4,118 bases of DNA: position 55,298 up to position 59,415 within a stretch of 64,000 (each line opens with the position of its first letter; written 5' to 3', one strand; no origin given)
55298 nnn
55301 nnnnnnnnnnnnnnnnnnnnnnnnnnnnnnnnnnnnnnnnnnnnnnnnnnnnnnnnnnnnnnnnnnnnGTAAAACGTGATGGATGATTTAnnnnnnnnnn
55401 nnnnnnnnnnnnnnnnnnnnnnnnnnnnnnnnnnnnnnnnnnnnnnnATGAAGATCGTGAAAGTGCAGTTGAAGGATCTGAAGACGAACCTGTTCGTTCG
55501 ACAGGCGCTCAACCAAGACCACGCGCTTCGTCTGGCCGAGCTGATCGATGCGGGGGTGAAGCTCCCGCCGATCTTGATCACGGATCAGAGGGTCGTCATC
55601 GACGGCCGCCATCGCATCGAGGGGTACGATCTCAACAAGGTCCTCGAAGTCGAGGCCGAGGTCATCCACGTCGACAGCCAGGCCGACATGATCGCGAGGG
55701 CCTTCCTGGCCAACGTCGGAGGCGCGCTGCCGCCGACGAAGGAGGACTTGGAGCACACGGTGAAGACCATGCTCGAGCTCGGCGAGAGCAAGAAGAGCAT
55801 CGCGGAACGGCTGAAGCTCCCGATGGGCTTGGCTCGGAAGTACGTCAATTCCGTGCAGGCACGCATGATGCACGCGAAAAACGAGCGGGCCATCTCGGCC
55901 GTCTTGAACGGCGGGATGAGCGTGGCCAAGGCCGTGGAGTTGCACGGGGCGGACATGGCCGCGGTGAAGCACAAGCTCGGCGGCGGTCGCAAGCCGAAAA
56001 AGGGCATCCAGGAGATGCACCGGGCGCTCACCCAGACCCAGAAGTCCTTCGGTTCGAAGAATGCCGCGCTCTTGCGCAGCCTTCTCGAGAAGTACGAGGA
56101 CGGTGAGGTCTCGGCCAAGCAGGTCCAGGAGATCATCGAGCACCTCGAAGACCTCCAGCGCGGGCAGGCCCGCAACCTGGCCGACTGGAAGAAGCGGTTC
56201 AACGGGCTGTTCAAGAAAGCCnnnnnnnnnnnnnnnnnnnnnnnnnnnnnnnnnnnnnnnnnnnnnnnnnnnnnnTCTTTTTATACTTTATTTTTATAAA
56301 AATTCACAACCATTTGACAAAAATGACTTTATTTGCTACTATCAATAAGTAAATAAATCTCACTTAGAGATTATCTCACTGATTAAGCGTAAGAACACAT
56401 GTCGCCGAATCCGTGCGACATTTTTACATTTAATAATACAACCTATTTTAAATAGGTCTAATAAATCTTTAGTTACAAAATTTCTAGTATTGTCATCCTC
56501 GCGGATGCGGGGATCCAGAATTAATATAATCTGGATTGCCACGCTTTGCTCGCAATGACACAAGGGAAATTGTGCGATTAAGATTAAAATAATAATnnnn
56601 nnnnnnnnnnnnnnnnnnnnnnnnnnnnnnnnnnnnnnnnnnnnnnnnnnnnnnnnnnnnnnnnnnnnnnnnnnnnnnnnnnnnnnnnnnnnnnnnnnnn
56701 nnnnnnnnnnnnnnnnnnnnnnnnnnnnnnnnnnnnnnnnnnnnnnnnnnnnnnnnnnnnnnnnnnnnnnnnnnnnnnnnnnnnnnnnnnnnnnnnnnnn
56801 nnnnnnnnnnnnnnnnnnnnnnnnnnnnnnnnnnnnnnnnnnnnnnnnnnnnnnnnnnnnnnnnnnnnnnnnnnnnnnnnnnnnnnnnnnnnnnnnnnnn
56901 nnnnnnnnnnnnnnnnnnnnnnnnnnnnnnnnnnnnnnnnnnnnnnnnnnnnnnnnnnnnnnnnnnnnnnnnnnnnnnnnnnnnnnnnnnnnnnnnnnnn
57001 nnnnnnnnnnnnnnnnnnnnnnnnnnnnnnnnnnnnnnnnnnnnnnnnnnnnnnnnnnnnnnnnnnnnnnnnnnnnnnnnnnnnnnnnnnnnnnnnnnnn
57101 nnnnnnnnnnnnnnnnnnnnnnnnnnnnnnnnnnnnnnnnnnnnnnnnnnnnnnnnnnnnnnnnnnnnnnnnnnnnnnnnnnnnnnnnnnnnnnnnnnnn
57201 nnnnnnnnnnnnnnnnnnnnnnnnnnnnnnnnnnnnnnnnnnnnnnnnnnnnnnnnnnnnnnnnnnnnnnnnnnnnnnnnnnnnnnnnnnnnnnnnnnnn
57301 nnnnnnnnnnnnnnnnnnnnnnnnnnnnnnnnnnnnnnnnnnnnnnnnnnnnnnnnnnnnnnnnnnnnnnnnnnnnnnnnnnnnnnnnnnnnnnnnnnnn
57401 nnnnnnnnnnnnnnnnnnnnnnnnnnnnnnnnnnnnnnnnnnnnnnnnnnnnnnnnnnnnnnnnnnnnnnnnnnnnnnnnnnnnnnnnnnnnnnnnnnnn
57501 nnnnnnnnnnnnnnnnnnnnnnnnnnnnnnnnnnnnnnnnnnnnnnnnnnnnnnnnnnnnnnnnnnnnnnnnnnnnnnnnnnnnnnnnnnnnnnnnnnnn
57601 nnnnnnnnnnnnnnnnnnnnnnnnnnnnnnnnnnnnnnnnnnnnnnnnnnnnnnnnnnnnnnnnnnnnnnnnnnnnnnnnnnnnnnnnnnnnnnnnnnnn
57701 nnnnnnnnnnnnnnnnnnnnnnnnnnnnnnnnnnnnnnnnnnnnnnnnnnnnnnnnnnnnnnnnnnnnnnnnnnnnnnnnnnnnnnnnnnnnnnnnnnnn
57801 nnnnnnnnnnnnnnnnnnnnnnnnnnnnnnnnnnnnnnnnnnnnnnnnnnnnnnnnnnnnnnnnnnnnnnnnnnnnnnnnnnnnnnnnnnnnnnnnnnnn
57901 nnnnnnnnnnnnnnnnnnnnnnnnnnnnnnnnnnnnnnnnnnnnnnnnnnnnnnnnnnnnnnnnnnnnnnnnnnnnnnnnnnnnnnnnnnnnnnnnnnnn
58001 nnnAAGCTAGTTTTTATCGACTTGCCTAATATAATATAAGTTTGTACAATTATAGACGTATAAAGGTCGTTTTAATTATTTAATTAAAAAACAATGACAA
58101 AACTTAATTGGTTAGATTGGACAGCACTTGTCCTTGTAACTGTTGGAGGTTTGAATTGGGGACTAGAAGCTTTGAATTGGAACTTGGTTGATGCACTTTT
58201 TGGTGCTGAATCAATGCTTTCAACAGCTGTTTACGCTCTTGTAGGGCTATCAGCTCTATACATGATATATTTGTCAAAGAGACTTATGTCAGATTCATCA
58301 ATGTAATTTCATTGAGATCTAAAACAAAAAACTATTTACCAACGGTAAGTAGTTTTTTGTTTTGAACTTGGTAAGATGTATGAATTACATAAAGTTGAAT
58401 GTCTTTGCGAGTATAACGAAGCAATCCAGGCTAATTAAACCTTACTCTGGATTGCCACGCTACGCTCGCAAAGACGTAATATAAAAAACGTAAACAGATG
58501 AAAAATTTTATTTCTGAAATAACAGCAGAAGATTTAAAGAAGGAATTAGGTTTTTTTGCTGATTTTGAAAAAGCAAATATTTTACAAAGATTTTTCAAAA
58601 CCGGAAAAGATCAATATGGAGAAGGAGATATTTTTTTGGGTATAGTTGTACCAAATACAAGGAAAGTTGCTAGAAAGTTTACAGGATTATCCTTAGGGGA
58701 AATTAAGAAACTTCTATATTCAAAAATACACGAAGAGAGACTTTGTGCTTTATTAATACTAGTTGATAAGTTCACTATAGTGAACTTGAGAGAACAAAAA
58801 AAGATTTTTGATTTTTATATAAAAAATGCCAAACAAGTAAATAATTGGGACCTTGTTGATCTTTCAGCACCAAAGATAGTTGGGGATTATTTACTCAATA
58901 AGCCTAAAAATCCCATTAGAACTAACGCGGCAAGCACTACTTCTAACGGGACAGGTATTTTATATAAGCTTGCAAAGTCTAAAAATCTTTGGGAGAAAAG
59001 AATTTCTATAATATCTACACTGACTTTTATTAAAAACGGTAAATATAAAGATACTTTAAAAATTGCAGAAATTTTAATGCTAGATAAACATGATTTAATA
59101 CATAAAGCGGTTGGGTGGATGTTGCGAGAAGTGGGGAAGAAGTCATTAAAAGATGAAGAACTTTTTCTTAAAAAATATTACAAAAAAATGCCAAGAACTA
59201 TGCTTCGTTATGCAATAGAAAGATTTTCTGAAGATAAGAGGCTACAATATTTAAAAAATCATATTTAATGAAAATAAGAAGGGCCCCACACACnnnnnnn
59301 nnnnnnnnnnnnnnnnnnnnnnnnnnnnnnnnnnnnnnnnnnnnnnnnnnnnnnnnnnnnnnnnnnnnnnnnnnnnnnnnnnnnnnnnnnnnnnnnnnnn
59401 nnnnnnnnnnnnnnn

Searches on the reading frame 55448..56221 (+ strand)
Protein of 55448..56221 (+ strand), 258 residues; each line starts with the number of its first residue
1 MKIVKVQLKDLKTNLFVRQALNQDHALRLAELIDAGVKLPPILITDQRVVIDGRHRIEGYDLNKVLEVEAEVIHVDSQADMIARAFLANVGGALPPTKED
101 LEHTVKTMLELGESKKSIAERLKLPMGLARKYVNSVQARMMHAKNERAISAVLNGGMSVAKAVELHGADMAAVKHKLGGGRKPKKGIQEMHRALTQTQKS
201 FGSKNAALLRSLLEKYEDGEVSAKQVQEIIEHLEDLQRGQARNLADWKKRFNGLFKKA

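Call 49: search_protein_families(library=pfam, proteins=[window:55448-56221:+], max_evalue=0.01)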
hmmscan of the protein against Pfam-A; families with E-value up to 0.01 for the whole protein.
window:55448-56221:+ (258 aa): 1 family
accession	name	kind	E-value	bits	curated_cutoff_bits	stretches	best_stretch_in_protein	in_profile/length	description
PF05225.22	HTH_psq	-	0.0031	17.6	20.4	1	147-167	7-27/45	helix-turn-helix, Psq domain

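Call 50: search_protein_families(library=phrogs, proteins=[window:55448-56221:+], max_evalue=0.01)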
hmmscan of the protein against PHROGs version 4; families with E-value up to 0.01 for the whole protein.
window:55448-56221:+ (258 aa): 2 families
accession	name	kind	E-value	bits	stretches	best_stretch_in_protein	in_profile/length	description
phrog_1033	-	DNA, RNA and nucleotide metabolism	4.6e-08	34.2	1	18-169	50-206/334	ParB-like partition protein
phrog_18056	-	DNA, RNA and nucleotide metabolism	0.00093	19.2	1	24-98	23-88/387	ParB-like partition nuclease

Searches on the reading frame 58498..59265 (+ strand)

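Call 49: search_protein_families(library=pfam, proteins=[window:58498-59265:+], max_evalue=0.01)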
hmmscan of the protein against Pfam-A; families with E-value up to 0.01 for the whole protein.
window:58498-59265:+ (256 aa): 1 family
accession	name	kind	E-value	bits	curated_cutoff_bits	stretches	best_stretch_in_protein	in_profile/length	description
PF08713.17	DNA_alkylation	-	3.3e-57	194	21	1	14-243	2-213/213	DNA alkylation repair enzyme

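Call 50: search_protein_families(library=phrogs, proteins=[window:58498-59265:+], max_evalue=0.01)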
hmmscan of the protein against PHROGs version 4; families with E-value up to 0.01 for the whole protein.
window:58498-59265:+ (256 aa): 0 families
